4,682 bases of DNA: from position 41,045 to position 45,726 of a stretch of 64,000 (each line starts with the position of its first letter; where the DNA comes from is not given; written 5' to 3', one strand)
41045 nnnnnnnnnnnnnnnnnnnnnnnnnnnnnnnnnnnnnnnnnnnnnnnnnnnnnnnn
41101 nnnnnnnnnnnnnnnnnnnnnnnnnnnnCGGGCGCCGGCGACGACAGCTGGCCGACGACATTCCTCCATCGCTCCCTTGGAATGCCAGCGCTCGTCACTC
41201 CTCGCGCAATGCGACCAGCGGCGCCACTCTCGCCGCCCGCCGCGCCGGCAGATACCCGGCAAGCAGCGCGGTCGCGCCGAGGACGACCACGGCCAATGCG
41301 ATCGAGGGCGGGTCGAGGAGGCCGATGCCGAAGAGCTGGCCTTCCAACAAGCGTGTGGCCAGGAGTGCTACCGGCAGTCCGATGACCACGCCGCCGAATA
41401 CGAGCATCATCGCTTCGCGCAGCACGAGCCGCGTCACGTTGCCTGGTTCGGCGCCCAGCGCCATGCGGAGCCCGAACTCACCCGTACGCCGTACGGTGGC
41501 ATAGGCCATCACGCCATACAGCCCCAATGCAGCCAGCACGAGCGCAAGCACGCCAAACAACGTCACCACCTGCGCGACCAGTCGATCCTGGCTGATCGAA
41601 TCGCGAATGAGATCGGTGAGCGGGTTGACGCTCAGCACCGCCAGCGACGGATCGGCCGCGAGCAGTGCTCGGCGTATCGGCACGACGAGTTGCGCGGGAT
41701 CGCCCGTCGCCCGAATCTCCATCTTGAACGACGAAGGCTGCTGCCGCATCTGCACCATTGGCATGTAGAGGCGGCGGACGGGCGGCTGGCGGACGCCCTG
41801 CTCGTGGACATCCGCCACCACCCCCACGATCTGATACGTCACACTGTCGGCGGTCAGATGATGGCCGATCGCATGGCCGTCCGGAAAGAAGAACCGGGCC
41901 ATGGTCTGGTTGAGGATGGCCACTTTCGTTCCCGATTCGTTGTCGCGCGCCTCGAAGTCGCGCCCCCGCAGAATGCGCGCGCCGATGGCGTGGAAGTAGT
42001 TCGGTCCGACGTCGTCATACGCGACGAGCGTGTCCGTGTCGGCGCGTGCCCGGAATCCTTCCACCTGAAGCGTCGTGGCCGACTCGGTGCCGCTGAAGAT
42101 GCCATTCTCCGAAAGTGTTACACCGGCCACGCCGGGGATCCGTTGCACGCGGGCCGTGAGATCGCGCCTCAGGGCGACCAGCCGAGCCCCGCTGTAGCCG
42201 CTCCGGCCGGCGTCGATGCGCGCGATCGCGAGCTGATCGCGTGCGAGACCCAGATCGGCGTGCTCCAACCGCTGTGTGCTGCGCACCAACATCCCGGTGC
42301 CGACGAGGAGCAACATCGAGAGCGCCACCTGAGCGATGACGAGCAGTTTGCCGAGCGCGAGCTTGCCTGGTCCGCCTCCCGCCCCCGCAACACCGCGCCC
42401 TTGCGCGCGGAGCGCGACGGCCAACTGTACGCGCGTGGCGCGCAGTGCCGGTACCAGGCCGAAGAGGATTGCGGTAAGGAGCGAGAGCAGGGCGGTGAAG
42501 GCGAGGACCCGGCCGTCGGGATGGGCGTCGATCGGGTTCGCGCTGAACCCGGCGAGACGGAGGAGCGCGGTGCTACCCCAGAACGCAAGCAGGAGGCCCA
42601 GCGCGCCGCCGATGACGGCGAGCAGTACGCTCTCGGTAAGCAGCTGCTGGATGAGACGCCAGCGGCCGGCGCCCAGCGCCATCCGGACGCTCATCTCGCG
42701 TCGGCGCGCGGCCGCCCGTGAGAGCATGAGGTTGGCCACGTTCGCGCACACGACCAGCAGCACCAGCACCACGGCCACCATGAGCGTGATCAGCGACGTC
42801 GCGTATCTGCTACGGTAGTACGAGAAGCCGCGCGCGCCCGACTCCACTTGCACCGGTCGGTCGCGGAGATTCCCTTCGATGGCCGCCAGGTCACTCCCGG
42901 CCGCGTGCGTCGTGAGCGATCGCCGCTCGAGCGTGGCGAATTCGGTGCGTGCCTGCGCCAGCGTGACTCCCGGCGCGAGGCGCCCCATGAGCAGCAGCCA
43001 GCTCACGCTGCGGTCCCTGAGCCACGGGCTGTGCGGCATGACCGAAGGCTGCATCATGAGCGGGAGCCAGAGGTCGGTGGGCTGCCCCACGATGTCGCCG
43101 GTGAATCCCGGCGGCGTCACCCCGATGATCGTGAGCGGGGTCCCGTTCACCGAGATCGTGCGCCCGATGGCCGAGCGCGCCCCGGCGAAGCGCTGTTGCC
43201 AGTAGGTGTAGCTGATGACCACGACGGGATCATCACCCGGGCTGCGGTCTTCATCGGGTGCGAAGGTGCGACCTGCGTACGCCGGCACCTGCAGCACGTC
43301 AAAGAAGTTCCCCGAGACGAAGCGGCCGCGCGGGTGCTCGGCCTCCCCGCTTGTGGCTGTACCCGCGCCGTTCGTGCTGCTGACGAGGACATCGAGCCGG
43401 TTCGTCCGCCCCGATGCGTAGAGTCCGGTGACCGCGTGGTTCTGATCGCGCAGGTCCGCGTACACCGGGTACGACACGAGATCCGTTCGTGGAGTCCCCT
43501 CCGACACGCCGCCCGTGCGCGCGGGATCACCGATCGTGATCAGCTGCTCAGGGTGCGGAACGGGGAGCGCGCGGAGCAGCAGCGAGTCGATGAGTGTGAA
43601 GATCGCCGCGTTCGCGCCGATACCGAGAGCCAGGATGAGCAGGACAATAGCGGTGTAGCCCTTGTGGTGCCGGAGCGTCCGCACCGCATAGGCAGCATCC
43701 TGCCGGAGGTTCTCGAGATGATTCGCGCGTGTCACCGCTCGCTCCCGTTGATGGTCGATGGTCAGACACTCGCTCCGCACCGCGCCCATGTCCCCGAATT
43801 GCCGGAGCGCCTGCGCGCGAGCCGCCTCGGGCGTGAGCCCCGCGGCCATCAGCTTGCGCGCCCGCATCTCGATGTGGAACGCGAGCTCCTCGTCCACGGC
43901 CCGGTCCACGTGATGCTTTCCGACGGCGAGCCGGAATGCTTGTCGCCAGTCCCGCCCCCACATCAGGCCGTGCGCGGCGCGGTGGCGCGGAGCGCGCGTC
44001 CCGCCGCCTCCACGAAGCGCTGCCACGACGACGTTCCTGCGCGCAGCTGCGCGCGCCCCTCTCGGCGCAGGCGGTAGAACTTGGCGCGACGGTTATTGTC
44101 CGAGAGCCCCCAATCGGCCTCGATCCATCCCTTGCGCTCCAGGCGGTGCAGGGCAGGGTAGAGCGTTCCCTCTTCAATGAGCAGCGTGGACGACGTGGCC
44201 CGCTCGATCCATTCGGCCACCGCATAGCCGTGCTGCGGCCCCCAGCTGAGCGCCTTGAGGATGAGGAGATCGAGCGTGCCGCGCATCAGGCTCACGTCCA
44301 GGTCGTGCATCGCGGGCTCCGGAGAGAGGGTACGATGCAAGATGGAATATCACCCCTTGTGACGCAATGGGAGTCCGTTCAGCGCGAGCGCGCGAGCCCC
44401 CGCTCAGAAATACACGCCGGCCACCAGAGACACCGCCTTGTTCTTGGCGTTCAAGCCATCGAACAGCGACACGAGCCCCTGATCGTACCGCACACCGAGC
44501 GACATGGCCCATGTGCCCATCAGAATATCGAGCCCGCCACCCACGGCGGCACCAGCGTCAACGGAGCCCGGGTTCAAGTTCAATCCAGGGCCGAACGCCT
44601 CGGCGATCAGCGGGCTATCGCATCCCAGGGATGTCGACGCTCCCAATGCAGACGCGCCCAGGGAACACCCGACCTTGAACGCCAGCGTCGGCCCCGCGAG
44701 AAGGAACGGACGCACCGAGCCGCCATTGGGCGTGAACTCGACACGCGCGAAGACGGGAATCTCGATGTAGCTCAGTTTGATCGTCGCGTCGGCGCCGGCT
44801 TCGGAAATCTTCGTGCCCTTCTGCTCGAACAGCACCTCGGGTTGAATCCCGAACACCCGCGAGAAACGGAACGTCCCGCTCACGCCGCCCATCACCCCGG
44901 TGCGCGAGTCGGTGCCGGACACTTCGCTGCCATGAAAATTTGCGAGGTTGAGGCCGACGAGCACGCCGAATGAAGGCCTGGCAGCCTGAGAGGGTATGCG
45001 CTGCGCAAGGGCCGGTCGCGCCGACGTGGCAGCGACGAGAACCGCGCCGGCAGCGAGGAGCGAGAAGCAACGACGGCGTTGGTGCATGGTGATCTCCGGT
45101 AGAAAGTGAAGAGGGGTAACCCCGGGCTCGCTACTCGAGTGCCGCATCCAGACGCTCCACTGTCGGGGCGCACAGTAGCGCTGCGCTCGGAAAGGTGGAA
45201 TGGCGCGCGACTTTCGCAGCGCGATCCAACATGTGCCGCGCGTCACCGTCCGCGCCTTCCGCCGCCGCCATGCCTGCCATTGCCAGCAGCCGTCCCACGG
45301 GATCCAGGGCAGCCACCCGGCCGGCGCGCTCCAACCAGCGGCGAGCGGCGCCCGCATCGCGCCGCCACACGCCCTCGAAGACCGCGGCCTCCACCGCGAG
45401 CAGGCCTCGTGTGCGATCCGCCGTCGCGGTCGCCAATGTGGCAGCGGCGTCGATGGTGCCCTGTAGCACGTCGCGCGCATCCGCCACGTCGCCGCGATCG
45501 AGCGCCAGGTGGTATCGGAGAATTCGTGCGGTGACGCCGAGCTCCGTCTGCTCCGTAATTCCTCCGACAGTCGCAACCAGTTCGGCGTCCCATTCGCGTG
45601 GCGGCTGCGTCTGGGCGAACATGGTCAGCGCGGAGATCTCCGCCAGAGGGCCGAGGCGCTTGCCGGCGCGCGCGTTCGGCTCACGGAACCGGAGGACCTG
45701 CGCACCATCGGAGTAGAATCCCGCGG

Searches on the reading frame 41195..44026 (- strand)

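Call 24: search_protein_families(library=pfam, proteins=[window:41195-44026:-], max_evalue=0.001)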
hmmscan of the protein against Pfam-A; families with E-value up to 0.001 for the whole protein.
window:41195-44026:- (943 aa): 2 families
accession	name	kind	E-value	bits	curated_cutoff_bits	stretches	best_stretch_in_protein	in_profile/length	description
PF12704.14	MacB_PCD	-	1.2e-40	140.5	27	2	125-364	1-205/207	MacB-like periplasmic core domain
PF02687.27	FtsX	-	6e-30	104.2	25.5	2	416-534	1-119/120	FtsX-like permease C-terminal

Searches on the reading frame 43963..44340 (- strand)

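Call 28: search_protein_families(library=pfam, proteins=[window:43963-44340:-], max_evalue=0.0001)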
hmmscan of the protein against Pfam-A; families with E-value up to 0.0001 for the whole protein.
window:43963-44340:- (125 aa): 1 family
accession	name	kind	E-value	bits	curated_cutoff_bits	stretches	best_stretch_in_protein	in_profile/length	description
PF03551.20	PadR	-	1.3e-18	67.2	27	1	27-100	1-74/75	Transcriptional regulator PadR-like family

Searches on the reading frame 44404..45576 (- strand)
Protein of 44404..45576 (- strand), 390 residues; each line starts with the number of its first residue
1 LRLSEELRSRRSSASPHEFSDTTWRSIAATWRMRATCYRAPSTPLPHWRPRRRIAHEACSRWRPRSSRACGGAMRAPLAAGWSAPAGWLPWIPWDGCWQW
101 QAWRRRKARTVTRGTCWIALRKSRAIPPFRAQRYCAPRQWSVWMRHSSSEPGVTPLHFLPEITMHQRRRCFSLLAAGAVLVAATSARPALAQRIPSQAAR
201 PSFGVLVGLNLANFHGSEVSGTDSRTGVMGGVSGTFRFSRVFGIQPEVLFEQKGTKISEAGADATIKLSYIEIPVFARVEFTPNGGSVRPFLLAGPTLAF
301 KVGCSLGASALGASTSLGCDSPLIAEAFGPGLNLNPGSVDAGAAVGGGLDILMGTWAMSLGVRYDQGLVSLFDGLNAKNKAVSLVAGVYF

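Call 28: search_protein_families(library=pfam, proteins=[window:44404-45576:-], max_evalue=0.0001)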
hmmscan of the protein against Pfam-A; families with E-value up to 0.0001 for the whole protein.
window:44404-45576:- (390 aa): 2 families
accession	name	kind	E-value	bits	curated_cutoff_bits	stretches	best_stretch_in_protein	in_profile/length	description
PF13568.12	OMP_b-brl_2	-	1.1e-17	65.1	27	1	199-372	7-174/175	Outer membrane protein beta-barrel domain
PF13505.12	OMP_b-brl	-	2e-11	44.8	28.7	1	179-390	4-175/175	Outer membrane protein beta-barrel domain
